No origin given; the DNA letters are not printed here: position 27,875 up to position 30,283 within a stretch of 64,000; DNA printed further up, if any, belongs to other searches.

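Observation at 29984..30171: NAD+ synthetase fused to a Phd/YefM antitoxin-like DNA-binding domain, with a perfect palindrome in its own promoter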

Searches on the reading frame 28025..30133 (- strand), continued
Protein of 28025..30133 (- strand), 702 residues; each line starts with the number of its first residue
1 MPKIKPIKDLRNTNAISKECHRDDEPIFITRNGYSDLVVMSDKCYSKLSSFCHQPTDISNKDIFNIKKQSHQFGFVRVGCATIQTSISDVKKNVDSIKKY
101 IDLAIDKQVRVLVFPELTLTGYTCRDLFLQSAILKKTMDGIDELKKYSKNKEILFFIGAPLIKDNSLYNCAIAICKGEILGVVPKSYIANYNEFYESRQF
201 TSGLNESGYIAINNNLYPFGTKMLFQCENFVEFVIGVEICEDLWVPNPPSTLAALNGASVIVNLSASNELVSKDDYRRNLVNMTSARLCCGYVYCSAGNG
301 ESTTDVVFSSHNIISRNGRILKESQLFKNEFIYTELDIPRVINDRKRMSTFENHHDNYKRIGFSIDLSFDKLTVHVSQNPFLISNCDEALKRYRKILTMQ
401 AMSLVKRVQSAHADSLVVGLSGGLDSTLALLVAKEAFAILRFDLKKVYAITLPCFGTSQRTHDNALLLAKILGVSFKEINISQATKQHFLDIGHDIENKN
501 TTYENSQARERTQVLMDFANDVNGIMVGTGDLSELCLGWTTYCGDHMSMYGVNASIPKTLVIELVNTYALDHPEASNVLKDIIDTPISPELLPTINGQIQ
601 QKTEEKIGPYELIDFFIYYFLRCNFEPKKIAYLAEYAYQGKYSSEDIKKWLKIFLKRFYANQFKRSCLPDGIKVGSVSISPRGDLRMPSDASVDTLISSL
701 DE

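Call 38: find_encoding_contigs(protein=P0102, flank=3000, max_places=1)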
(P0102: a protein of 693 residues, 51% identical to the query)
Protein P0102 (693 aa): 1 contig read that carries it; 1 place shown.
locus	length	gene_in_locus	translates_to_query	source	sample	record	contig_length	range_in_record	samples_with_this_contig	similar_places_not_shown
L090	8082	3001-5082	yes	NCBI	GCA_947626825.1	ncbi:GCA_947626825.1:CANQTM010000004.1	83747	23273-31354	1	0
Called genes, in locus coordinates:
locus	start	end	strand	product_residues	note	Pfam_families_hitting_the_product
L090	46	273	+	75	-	PF04014:MazE_antitoxin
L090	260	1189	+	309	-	PF00005:ABC_tran, PF13304:AAA_21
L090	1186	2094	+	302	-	PF01061:ABC2_membrane, PF12698:ABC2_membrane_3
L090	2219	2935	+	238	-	PF03009:GDPD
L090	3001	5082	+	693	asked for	PF00795:CN_hydrolase, PF02540:NAD_synthase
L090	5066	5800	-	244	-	PF02146:SIR2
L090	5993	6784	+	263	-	PF02311:AraC_binding, PF07883:Cupin_2, PF12833:HTH_18, PF00165:HTH_AraC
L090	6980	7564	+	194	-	PF02659:Mntp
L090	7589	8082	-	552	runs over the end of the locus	PF00749:tRNA-synt_1c, PF03950:tRNA-synt_1c_C, PF20974:tRNA-synt_1c_C2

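Call 55: search_solved_structures(query=window:28025-30133:-, max_evalue=1e-10)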
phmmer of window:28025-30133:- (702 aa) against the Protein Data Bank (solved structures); distinct sequences matched with E-value up to 1e-10: 9.
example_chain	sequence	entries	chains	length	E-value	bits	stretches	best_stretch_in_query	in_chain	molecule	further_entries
3dla_A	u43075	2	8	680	1.3e-130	440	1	70-700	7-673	Glutamine-dependent NAD(+) synthetase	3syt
3sdb_A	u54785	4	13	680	2.2e-129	435.9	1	70-700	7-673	Glutamine-dependent NAD(+) synthetase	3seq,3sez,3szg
6ofc_A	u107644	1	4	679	2.3e-129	435.8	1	70-700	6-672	Glutamine-dependent NAD(+) synthetase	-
5kha_A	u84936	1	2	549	9.1e-39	136.5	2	389-622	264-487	Glutamine-dependent NAD+ synthetase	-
3ilv_A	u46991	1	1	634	1.7e-38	135.6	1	75-689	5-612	Glutamine-dependent NAD(+) synthetase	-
3n05_A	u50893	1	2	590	1.6e-27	99.3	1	77-598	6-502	NH(3)-dependent NAD(+) synthetase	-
4f4h_A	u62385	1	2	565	9.5e-25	90.2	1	416-675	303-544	Glutamine dependent NAD+ synthetase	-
6ofb_A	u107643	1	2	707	3.6e-23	84.9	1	80-349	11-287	Glutamine-dependent NAD(+) synthetase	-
3p52_A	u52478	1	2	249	9.4e-11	43.9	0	394-564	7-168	NH(3)-dependent NAD(+) synthetase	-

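Call 59: predict_structure(alignment_id=A3)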
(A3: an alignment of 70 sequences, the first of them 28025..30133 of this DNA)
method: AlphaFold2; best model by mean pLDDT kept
length: 702 residues; sequences in the alignment: 70
mean_pLDDT: 90.1   pTM: 0.83
mean pLDDT of the five models: 90.1, 89.5, 89.2, 87.5, 85.2
residues with pLDDT >= 90: 486; 70-90: 168; 50-70: 40; < 50: 8
segments of 3 or more residues with pLDDT < 50: 53-59
pLDDT, mean of each block of 10 residues (from residue 1): 81 90 89 78 83 47 86 95 96 98 98 98 92 97 98 98 96 98 96 88 93 95 97 97 92 96 95 94 96 96 89 97 95 98 91 89 95 92 91 94 94 95 91 97 97 86 94 96 93 88 82 92 90 80 69 89 96 96 77 74 81 95 94 96 96 91 65 73 70 92 87
secondary structure, 60 per line:
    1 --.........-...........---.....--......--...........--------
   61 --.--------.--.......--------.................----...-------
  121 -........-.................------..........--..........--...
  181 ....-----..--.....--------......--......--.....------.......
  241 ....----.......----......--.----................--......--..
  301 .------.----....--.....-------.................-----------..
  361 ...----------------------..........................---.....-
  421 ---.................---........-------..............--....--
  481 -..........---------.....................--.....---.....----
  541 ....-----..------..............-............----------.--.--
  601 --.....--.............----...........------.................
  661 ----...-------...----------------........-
elements in order (helices of 4 or more, strands of 3 or more residues): E3-6 H7-11 H13-23 E27-31 E34-39 H42-52 E75-81 H90-106 E111-113 H122-129 H131-147 E154-163 E166-175 E178-184 E207-212 E215-220 E223-227 E234-239 H240-244 H249-255 E260-265 H273-288 E291-296 E313-316 E319-323 E331-337 H338-347 E359-363 H386-411 E415-419 H424-440 E447-451 H459-472 E475-478 H482-491 H501-521 E524-528 H532-536 H541-544 H558-571 H573-584 H603-607 H610-622 H627-637 H644-660 H694-701

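Call 63: find_encoding_contigs(protein=P0115, flank=1500, max_places=1)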
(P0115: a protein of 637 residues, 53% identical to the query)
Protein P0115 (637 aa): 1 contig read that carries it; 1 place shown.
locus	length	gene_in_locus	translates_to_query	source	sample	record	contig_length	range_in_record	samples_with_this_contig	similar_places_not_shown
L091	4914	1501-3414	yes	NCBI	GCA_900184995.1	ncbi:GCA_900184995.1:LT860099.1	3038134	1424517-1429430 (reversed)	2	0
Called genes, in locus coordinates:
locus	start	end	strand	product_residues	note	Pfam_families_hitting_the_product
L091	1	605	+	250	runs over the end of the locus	PF01209:Ubie_methyltran (faint), PF05401:NodS (weak), PF13489:Methyltransf_23, PF13847:Methyltransf_31, PF08241:Methyltransf_11, PF08242:Methyltransf_12 (weak), PF13649:Methyltransf_25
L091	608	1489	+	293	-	PF01430:HSP33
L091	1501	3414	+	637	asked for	PF00795:CN_hydrolase, PF02540:NAD_synthase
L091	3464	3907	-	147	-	-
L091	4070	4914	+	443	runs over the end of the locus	PF03951:Gln-synt_N, PF00120:Gln-synt_C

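Call 64: find_encoding_contigs(protein=P0113, flank=1500, max_places=1)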
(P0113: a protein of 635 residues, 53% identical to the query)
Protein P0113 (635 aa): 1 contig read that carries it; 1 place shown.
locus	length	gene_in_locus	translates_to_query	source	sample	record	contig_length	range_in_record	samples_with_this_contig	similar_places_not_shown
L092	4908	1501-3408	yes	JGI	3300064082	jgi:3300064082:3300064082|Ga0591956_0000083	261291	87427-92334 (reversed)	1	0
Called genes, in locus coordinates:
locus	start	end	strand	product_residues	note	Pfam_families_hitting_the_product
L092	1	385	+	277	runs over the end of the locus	PF00456:Transketolase_N, PF13292:DXP_synthase_N, PF00676:E1_dh, PF02775:TPP_enzyme_C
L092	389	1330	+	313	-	PF02779:Transket_pyr, PF02780:Transketolase_C, PF22613:Transketolase_C_1 (weak)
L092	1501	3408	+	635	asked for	PF00795:CN_hydrolase, PF02540:NAD_synthase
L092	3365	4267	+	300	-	PF01261:AP_endonuc_2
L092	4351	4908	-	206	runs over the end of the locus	PF16161:DUF4867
